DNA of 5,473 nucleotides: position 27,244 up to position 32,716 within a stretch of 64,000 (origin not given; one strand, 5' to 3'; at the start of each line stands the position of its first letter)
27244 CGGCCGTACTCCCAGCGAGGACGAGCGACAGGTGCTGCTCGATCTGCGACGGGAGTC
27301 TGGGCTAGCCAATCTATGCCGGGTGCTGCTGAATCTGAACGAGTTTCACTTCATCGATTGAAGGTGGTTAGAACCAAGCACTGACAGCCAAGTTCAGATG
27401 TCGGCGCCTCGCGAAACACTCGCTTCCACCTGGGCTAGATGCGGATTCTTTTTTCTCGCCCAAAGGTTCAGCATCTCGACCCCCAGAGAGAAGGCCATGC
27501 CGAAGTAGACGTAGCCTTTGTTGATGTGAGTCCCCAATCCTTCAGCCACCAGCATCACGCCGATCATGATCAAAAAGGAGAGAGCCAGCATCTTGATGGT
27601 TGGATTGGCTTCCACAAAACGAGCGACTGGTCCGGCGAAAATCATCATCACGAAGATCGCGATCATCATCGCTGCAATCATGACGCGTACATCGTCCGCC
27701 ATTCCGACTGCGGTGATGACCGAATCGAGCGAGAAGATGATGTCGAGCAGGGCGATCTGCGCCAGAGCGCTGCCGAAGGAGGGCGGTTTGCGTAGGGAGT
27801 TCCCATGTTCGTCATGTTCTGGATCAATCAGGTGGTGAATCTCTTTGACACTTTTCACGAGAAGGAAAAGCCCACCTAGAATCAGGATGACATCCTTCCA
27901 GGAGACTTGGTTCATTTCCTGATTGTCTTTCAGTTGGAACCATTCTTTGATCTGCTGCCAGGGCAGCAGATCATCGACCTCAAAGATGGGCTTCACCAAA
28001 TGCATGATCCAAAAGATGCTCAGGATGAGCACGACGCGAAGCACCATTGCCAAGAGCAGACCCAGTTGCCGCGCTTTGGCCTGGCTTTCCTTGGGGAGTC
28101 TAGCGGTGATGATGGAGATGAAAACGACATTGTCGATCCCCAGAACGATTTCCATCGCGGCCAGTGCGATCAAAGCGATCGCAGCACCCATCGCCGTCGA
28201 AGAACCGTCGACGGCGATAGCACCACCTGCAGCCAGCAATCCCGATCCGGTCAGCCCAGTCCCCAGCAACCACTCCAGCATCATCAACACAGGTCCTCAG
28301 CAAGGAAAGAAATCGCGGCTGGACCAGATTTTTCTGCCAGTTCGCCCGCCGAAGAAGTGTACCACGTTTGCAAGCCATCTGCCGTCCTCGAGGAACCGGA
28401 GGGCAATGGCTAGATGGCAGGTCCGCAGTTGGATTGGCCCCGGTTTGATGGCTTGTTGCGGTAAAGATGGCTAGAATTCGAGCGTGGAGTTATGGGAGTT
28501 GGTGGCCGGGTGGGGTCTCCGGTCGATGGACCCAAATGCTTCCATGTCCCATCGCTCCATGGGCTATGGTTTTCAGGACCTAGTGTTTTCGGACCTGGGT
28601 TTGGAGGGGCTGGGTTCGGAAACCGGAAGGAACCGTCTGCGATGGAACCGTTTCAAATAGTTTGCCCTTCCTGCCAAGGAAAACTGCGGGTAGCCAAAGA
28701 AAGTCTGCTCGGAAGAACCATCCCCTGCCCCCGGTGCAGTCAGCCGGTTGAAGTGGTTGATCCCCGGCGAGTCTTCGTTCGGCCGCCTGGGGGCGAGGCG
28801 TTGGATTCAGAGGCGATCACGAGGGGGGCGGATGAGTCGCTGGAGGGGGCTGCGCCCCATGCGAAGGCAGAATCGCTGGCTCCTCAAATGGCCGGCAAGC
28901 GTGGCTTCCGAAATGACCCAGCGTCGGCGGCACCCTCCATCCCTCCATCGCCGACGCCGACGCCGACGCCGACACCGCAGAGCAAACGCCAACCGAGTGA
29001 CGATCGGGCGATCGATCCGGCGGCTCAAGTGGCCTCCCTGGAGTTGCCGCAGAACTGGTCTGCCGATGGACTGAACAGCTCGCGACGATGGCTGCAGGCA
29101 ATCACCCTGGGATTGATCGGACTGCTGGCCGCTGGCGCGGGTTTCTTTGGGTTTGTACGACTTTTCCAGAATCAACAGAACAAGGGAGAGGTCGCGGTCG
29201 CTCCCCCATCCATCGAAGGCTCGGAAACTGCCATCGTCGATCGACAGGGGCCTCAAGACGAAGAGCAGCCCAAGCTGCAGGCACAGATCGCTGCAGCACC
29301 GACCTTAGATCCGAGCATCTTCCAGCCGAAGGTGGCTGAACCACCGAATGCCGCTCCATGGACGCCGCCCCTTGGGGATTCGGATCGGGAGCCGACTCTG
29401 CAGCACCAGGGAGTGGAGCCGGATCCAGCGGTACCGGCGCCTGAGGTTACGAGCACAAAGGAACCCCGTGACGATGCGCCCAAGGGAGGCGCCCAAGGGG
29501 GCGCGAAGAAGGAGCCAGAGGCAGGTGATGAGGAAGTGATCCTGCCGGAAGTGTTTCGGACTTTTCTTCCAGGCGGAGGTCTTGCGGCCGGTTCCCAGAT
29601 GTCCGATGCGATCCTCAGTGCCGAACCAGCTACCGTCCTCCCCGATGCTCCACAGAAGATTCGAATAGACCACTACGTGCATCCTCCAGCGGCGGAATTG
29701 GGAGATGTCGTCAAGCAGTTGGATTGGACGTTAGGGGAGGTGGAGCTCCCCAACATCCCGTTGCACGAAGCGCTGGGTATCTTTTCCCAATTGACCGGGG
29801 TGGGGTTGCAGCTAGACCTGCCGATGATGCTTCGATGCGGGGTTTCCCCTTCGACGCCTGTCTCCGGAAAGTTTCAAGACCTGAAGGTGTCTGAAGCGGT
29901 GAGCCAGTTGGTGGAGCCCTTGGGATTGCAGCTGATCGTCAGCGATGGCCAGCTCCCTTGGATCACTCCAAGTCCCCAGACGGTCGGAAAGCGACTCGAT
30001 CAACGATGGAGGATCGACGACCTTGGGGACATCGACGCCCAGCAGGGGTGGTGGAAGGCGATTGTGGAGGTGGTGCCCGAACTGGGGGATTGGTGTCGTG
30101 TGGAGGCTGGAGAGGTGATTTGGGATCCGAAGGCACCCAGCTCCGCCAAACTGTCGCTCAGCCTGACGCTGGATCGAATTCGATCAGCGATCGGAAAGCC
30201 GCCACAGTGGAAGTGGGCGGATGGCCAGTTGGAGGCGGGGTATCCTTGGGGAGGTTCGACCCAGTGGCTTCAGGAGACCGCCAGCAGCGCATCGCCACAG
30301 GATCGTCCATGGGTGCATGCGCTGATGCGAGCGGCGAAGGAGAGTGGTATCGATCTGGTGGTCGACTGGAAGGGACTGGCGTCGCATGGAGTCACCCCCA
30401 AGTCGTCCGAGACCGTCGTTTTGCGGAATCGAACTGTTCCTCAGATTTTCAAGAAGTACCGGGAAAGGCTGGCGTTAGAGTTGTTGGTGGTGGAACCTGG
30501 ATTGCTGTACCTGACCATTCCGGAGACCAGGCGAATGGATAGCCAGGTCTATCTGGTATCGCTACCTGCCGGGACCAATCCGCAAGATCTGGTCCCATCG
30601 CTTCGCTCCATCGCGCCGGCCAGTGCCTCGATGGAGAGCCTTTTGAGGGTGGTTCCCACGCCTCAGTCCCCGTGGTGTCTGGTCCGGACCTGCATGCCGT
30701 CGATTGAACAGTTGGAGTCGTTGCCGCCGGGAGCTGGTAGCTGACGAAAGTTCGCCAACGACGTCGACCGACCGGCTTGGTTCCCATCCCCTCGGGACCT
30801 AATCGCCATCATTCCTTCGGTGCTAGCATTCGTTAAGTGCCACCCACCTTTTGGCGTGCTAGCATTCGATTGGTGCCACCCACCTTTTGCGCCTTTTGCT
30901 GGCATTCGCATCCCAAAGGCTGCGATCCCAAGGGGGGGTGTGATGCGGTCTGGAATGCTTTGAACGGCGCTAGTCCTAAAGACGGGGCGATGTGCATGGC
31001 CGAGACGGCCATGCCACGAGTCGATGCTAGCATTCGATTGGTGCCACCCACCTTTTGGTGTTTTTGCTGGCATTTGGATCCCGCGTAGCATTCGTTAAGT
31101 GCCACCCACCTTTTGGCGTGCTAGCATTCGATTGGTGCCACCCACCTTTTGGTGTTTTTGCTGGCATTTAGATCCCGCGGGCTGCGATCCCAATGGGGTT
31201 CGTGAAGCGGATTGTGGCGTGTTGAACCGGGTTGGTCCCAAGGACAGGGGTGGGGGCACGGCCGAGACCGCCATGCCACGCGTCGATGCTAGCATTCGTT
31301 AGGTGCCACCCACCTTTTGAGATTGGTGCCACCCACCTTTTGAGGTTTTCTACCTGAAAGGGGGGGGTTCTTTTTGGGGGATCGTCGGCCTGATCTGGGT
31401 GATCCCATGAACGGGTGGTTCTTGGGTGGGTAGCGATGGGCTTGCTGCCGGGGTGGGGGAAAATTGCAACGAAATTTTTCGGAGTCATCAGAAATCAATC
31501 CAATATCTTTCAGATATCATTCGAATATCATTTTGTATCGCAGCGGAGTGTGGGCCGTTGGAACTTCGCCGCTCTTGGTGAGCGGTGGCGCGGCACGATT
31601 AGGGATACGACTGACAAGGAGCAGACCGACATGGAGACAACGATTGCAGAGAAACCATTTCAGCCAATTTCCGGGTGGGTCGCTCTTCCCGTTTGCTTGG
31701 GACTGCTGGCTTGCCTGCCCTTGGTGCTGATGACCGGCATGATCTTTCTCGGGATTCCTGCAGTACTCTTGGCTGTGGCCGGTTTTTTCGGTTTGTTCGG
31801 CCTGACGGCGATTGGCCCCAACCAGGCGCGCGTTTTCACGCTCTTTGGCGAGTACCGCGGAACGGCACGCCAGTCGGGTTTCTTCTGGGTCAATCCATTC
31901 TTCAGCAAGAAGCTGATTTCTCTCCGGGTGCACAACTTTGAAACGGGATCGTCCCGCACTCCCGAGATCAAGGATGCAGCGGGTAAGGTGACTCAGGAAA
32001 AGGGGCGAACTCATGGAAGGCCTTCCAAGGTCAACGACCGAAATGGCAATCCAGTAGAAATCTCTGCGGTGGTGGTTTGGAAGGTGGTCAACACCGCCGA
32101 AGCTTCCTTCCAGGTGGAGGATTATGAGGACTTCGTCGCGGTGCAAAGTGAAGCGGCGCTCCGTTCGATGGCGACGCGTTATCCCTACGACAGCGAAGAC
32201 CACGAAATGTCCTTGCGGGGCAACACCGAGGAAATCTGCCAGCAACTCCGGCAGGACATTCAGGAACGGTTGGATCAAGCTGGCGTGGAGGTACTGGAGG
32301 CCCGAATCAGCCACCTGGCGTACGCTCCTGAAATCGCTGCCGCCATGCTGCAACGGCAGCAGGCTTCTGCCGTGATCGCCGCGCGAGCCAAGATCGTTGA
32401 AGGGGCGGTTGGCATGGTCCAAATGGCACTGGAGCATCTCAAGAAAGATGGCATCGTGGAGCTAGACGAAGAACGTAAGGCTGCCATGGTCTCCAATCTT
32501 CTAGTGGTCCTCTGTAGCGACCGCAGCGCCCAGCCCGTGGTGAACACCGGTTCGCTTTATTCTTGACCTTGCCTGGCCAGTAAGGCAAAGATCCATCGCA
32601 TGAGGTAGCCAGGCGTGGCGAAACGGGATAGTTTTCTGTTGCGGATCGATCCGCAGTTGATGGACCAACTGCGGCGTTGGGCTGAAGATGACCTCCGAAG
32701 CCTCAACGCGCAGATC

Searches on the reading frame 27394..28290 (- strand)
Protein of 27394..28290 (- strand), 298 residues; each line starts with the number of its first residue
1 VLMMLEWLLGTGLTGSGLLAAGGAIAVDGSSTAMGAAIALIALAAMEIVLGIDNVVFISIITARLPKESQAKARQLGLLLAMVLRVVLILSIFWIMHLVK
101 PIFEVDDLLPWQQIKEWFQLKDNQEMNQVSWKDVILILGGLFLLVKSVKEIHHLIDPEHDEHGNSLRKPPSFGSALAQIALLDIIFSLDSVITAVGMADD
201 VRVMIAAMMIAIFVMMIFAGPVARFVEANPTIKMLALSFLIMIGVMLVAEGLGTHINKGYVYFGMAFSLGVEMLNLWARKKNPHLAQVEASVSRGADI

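Call 16: search_protein_families(library=pfam, proteins=[window:27394-28290:-], max_evalue=0.001)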
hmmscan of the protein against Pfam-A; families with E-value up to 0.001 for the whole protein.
window:27394-28290:- (298 aa): 1 family
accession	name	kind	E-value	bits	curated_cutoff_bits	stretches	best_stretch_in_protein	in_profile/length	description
PF03741.22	TerC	-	3e-47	161.1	27.8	1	42-250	2-177/178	Integral membrane protein TerC family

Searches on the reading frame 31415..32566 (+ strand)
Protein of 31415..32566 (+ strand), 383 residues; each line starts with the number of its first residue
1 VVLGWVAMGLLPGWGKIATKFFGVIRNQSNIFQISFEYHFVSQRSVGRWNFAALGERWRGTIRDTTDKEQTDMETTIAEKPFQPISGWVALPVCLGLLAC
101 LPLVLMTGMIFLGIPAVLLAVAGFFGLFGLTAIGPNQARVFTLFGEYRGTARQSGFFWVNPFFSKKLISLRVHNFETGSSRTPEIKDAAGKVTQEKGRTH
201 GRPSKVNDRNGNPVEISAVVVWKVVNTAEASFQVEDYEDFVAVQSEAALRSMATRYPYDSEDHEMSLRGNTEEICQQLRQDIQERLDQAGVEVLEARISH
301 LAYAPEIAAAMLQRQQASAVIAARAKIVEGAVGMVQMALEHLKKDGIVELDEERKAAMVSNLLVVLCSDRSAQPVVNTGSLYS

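Call 16: search_protein_families(library=pfam, proteins=[window:31415-32566:+], max_evalue=0.001)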
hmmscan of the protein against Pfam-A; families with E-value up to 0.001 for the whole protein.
window:31415-32566:+ (383 aa): 1 family
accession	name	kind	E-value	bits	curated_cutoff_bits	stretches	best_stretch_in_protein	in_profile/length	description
PF01145.31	Band_7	-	2.9e-25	89.8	23.6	1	133-328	3-172/176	SPFH domain / Band 7 family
